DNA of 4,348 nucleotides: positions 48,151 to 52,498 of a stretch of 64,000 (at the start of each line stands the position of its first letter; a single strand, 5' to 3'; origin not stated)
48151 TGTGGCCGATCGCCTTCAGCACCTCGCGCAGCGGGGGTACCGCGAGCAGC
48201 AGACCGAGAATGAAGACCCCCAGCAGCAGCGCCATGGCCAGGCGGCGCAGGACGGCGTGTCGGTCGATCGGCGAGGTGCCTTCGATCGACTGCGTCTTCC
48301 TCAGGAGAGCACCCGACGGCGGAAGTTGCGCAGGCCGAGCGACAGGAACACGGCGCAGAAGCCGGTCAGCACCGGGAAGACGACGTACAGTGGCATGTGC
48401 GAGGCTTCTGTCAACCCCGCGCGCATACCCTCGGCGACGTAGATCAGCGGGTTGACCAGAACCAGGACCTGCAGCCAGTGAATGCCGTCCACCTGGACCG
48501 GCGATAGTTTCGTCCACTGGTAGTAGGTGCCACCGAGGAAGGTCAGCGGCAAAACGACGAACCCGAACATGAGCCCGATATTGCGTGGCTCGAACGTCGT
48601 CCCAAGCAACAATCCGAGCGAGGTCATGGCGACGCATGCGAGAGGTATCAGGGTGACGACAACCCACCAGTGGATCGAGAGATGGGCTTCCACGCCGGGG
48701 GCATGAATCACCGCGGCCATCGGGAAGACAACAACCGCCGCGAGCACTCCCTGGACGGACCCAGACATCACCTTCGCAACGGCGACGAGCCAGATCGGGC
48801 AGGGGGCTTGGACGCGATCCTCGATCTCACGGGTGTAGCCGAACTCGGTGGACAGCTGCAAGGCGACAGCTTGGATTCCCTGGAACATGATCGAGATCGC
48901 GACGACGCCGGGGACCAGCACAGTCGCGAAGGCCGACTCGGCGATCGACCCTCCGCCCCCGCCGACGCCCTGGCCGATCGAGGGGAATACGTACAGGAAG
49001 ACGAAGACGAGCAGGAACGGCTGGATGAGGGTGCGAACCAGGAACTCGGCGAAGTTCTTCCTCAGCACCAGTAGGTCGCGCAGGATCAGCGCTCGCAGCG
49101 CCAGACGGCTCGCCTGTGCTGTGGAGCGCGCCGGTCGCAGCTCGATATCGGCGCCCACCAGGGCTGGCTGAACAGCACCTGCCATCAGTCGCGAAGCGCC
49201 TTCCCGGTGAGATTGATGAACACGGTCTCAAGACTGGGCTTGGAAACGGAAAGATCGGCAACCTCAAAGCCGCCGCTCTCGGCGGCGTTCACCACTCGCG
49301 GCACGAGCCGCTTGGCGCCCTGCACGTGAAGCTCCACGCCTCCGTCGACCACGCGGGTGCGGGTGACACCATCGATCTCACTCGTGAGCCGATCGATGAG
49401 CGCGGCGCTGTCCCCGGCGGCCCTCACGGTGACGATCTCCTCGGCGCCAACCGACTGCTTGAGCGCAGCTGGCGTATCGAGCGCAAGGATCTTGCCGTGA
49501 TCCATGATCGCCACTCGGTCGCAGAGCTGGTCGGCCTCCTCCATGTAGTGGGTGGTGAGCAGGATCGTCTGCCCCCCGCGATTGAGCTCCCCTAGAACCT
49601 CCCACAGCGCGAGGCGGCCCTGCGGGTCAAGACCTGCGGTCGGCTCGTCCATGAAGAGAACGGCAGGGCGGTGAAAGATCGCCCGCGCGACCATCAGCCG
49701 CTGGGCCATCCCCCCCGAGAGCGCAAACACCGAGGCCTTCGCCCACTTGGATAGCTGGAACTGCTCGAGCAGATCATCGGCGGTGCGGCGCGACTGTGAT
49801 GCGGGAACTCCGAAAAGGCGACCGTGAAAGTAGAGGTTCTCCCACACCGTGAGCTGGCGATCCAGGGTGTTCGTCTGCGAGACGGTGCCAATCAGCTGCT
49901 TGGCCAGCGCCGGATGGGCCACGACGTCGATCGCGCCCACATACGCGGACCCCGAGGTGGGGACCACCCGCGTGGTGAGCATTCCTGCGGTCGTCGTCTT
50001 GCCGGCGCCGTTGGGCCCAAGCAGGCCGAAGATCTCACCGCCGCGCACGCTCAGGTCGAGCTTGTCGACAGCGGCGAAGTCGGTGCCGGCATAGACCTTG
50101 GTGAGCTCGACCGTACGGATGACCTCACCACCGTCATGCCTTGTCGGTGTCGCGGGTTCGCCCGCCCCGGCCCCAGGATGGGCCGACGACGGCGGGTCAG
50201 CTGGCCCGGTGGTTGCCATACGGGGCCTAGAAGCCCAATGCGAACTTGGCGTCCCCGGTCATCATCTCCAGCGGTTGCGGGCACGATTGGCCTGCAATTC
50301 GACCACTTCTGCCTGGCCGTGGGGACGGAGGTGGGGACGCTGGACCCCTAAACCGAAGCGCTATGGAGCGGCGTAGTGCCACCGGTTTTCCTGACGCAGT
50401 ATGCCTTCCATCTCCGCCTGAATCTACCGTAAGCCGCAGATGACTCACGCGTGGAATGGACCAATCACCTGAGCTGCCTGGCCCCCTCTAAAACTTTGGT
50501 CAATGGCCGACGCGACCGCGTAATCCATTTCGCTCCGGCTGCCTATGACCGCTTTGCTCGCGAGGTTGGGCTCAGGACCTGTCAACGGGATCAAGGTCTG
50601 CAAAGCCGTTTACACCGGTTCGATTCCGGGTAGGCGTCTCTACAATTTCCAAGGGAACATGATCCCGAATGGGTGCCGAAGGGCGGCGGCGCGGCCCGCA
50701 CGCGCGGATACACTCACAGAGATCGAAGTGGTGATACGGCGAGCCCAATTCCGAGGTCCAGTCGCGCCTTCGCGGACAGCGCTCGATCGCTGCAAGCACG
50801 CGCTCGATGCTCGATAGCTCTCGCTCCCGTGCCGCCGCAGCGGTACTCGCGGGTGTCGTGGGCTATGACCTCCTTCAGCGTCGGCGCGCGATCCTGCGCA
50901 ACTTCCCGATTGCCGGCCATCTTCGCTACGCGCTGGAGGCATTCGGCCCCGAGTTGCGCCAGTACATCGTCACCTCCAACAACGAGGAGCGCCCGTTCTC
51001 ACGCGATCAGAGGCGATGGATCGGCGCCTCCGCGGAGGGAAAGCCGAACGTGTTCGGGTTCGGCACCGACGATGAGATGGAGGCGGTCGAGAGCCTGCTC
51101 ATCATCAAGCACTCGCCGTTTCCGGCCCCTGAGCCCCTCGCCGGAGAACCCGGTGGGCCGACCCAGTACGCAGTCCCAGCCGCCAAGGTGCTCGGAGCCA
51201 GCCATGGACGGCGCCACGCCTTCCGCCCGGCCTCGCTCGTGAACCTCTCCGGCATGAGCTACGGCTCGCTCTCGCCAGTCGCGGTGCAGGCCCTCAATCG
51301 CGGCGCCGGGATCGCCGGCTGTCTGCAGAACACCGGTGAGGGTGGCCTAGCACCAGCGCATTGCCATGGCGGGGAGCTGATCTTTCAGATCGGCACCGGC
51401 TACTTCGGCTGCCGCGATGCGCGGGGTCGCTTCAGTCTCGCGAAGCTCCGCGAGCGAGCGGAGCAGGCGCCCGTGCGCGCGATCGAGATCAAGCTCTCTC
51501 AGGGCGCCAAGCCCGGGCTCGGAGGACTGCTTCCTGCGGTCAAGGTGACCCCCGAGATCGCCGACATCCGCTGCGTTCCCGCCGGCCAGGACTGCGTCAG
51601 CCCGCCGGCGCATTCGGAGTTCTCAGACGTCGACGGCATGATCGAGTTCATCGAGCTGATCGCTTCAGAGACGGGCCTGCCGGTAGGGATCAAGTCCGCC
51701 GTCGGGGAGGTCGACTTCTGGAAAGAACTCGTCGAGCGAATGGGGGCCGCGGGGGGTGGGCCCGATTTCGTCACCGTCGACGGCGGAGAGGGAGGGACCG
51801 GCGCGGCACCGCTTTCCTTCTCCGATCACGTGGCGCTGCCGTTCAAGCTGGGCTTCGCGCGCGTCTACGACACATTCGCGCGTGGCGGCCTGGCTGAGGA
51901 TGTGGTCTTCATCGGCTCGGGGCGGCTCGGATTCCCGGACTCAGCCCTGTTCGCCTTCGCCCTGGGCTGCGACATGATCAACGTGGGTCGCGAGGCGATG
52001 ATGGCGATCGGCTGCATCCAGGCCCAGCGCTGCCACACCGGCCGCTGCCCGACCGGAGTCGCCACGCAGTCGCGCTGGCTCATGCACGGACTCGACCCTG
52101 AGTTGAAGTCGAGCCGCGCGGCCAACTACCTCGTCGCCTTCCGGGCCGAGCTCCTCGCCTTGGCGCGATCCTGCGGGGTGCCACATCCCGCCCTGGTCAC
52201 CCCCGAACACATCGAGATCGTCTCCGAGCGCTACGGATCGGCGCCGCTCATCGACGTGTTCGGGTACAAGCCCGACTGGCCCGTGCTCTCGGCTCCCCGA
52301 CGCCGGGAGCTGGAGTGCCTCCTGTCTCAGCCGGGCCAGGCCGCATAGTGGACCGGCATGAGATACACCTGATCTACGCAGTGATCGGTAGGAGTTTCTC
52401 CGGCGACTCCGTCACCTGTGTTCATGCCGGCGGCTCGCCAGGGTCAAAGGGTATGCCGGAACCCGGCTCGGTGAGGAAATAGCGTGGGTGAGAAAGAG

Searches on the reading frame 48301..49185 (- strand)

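Call 62: search_protein_families(library=pfam, proteins=[window:48301-49185:-], max_evalue=0.001)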
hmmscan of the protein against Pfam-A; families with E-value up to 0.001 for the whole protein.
window:48301-49185:- (294 aa): 2 families
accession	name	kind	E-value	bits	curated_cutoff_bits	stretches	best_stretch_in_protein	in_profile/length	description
PF01061.29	ABC2_membrane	-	3.8e-15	56.4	26.9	1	30-257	3-209/211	ABC-2 type transporter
PF12698.13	ABC2_membrane_3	-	5.5e-05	22.9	31.6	1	84-285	158-346/347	ABC-2 family transporter protein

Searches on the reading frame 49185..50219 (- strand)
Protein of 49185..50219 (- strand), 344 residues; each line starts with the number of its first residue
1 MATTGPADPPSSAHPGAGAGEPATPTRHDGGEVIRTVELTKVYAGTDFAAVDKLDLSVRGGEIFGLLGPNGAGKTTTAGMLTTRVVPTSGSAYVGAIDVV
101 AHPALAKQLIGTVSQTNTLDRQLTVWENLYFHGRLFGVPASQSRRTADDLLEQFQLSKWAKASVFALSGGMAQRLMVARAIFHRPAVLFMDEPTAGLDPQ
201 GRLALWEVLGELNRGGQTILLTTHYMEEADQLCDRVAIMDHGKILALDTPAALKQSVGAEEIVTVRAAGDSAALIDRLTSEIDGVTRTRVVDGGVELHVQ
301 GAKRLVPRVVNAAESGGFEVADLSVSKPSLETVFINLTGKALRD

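Call 62: search_protein_families(library=pfam, proteins=[window:49185-50219:-], max_evalue=0.001)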
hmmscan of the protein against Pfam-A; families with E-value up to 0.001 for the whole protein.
window:49185-50219:- (344 aa): 3 families
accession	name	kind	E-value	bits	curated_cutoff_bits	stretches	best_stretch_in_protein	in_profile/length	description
PF00005.33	ABC_tran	-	3.6e-29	102.5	25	1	52-195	2-137/137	ABC transporter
PF13304.12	AAA_21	-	3e-07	31.2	27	1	176-224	247-298/304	AAA domain, putative AbiEii toxin, Type IV TA system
PF13732.12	DrrA1-3_C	-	2.2e-05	25.5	27.4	1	250-337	3-80/81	ATP-binding protein DrrA1-3-like, C-terminal domain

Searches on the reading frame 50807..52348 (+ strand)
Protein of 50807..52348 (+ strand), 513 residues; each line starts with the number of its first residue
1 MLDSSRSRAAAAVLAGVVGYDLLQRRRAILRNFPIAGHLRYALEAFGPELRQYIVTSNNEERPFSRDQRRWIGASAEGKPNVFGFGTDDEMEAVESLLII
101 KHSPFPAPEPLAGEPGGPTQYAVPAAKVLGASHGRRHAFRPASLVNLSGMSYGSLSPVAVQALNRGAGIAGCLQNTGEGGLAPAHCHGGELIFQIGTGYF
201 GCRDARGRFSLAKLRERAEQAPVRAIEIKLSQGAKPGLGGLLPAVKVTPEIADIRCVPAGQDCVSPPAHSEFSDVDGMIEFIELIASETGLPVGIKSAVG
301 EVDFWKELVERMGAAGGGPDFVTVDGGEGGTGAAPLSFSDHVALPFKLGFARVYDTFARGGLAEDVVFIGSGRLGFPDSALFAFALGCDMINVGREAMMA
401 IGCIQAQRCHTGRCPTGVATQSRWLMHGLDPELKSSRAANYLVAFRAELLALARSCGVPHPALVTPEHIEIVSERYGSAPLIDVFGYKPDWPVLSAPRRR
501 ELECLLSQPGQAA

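Call 62: search_protein_families(library=pfam, proteins=[window:50807-52348:+], max_evalue=0.001)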
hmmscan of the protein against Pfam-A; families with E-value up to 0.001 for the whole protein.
window:50807-52348:+ (513 aa): 1 family
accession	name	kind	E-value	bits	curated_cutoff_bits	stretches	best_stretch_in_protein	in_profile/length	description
PF01645.23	Glu_synthase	-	9.5e-75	252.5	20.4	1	142-457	66-367/369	Conserved region in glutamate synthase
